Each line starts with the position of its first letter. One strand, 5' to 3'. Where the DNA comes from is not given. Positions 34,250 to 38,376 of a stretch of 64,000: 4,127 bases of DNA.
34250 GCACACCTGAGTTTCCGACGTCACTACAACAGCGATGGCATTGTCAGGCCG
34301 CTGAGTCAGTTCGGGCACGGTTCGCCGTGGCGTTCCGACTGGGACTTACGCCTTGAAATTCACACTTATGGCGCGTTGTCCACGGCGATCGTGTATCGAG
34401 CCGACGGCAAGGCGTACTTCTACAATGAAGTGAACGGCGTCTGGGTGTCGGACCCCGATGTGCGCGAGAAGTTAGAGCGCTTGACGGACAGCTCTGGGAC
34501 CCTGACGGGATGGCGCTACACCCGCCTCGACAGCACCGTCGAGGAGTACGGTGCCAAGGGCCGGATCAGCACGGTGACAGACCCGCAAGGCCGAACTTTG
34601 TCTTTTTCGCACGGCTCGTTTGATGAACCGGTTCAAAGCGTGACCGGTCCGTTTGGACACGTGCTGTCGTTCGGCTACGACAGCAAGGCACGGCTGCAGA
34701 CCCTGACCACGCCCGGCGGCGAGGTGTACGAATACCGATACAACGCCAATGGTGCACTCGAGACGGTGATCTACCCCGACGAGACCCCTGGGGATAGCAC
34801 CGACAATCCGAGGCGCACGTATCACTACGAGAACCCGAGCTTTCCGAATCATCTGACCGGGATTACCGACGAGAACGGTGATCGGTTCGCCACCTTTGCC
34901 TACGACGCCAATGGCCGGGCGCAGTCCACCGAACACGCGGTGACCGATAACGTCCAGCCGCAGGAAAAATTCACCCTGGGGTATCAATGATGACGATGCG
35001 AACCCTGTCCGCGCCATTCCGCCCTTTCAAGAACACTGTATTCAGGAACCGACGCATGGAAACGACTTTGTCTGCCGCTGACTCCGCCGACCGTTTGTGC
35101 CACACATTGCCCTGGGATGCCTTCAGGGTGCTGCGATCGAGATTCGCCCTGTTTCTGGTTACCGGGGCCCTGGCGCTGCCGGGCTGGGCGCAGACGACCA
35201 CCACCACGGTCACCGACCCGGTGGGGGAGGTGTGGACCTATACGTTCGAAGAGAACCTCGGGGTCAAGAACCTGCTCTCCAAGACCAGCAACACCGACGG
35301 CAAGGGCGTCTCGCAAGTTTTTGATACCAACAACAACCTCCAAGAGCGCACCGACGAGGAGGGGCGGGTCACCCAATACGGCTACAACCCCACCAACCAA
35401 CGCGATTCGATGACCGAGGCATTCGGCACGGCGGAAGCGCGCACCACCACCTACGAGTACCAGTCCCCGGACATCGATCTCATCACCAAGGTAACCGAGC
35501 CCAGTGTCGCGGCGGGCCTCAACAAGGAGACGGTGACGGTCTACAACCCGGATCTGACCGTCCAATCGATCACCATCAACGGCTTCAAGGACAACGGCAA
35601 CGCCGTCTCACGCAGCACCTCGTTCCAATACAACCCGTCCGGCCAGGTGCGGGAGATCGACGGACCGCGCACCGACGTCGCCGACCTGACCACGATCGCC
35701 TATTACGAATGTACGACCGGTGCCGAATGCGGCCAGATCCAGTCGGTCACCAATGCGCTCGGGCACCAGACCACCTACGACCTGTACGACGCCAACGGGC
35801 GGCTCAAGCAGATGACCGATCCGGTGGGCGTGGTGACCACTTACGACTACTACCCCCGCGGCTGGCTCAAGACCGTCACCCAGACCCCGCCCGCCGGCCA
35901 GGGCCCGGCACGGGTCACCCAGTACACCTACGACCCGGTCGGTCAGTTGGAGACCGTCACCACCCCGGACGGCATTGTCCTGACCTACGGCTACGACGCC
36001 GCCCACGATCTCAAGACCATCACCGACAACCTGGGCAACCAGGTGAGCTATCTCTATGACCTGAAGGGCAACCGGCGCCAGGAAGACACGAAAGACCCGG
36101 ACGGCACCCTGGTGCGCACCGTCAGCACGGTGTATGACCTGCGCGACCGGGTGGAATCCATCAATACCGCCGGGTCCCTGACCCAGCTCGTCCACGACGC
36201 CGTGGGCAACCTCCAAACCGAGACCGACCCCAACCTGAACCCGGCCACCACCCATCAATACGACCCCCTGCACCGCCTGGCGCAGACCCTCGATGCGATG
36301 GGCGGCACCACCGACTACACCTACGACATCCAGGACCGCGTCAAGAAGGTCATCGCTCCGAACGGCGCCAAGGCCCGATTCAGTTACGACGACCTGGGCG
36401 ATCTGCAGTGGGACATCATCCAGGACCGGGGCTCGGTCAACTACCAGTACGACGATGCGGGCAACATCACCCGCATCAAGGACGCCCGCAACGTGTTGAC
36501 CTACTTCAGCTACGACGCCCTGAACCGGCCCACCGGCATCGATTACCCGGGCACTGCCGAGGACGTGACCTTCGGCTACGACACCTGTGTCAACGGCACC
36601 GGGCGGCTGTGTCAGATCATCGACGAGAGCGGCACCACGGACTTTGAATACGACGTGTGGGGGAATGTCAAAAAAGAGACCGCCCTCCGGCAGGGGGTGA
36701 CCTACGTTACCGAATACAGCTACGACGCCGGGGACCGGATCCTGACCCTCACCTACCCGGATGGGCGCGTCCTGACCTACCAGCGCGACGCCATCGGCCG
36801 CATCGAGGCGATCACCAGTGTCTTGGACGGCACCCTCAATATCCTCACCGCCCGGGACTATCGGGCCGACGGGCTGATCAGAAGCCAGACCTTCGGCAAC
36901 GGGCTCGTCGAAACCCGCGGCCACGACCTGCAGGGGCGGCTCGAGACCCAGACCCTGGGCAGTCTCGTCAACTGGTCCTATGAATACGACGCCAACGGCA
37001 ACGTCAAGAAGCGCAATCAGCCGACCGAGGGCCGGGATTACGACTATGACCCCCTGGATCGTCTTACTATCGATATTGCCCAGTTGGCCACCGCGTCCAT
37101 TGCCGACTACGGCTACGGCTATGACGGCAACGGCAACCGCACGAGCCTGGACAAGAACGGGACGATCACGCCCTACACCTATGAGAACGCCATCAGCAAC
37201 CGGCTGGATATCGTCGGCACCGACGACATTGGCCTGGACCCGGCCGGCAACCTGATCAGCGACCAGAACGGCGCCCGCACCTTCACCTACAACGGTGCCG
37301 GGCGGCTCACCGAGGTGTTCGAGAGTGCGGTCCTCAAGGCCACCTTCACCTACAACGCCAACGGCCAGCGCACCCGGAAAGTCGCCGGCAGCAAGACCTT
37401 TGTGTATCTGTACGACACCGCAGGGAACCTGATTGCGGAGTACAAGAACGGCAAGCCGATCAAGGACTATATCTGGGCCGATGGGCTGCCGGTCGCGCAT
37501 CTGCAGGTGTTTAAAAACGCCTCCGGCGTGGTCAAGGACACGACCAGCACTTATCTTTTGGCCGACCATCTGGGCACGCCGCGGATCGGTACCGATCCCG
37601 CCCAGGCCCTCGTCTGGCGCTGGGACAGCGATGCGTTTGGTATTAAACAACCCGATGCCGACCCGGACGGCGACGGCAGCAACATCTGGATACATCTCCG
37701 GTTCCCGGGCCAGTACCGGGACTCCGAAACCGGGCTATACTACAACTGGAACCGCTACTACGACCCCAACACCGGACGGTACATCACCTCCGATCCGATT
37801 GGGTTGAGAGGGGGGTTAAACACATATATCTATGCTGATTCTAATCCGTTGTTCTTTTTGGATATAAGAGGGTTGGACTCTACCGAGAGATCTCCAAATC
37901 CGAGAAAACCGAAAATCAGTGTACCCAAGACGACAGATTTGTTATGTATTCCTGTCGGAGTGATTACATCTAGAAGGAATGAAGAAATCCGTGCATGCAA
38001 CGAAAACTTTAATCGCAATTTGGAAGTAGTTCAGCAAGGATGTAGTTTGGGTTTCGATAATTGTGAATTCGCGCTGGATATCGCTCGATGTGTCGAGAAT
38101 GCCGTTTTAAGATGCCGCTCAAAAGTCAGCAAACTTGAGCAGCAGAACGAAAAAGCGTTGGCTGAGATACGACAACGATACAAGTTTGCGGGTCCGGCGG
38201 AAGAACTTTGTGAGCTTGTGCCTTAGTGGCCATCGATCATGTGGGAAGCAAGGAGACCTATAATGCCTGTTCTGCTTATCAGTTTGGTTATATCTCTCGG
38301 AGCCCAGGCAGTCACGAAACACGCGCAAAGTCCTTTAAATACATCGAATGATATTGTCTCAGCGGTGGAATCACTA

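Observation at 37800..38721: AT-rich RHS C-terminal toxin domain that I do not recognise (116 aa, seven Cys) with an adjacent secreted immunity candidate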

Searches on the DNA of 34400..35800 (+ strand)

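Call 66: search_dna_similar(query=window:34400-35800:+, collection=plasmids, mode=distant, max_rows=10)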
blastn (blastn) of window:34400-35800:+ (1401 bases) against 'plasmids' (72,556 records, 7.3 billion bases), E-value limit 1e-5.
Records with a match: 5; places in all: 5; records where one place covers at least 80% of the query: 0.
Best place of each record, by identity: 60-80% 5.
By first word of the organism name: Ralstonia 4; Azospira 1.
By predicted mobility (MOB-suite, as given by PLSDB): mobilizable 3; conjugative 1; non-mobilizable 1.
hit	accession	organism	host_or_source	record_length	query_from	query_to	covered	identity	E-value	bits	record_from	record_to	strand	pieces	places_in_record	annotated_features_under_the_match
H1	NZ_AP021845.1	Azospira sp. I09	-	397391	1308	1390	6%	75.9%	5e-6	61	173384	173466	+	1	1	RHS repeat-associated core domain-containing protein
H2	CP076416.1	Ralstonia solanacearum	tobacco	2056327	454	521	5%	79.4%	5e-6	61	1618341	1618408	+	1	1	RHS repeat protein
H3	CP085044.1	Ralstonia solanacearum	sunflower,cell culture,stem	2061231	454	521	5%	79.4%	5e-6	61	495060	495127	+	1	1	RHS repeat protein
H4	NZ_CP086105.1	Ralstonia sp. RS650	sunflower,cell culture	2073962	454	521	5%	79.4%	5e-6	61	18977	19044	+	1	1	none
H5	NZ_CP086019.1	Ralstonia sp. RS642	sunflower,cell culture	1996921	454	521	5%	79.4%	5e-6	61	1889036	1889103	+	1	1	none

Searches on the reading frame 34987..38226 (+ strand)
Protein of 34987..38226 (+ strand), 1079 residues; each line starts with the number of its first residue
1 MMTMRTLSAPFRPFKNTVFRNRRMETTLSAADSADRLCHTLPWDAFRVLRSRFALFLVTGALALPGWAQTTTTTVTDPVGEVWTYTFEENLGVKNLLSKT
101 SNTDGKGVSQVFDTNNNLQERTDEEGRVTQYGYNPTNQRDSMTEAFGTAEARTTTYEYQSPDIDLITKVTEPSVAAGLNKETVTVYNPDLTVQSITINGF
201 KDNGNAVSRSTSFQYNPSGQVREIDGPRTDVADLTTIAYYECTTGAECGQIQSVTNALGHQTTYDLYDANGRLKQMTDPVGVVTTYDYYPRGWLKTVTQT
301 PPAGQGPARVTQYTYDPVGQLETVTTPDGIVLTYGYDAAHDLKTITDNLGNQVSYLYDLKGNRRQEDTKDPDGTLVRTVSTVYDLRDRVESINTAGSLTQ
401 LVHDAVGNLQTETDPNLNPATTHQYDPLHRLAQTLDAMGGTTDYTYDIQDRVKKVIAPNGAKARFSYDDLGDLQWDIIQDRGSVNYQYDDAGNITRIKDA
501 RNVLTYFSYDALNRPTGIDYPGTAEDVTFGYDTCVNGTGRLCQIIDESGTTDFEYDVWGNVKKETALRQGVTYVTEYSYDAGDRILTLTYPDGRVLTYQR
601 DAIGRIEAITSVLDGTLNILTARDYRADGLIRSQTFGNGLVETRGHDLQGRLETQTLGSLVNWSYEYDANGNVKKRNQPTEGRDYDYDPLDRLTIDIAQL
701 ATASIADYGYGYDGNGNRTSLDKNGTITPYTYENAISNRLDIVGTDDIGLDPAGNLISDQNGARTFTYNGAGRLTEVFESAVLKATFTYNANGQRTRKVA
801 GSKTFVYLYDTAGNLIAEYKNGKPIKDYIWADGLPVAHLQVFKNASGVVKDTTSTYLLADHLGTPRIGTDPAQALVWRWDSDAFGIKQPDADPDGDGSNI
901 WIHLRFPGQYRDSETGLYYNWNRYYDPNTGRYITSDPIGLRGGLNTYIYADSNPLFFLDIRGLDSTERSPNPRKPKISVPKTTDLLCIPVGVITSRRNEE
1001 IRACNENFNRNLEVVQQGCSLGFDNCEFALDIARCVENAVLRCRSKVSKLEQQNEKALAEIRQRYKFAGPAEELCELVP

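Call 3: search_protein_families(library=pfam, proteins=[window:34987-38226:+], max_evalue=0.1)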
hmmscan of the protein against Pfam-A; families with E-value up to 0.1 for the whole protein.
window:34987-38226:+ (1079 aa): 3 families
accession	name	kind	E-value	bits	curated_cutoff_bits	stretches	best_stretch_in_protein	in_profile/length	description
PF05593.20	RHS_repeat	-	2.6e-66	219.3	22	11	267-300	1-32/38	RHS Repeat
PF03527.20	RHS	-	0.002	18.4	27.9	1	859-885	6-32/38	RHS protein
PF17780.6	OCRE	-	0.0057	17.1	24.7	1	908-936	12-42/52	OCRE domain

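Call 10: find_encoding_contigs(protein=window:34987-38226:+, flank=10000)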
Protein window:34987-38226:+ (1079 aa): no gene with exactly this product is on record in the collection.

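Call 46: search_protein_families(library=ncbifam, proteins=[window:34987-38226:+], max_evalue=0.01)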
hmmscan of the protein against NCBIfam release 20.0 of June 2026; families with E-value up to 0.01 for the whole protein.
window:34987-38226:+ (1079 aa): 3 families
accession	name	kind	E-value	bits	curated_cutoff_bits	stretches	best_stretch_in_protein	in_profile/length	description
NF041261.1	RHS_core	equivalog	5e-41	140.6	2000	2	856-963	1159-1261/1261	RHS element core protein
TIGR01643.1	YD_repeat_2x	repeat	4.7e-36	121.9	15.8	2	315-355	1-41/42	YD repeat-containing protein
TIGR03696.1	Rhs_assc_core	domain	4.4e-22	78.4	32.5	1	902-963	15-76/76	RHS repeat-associated core domain-containing protein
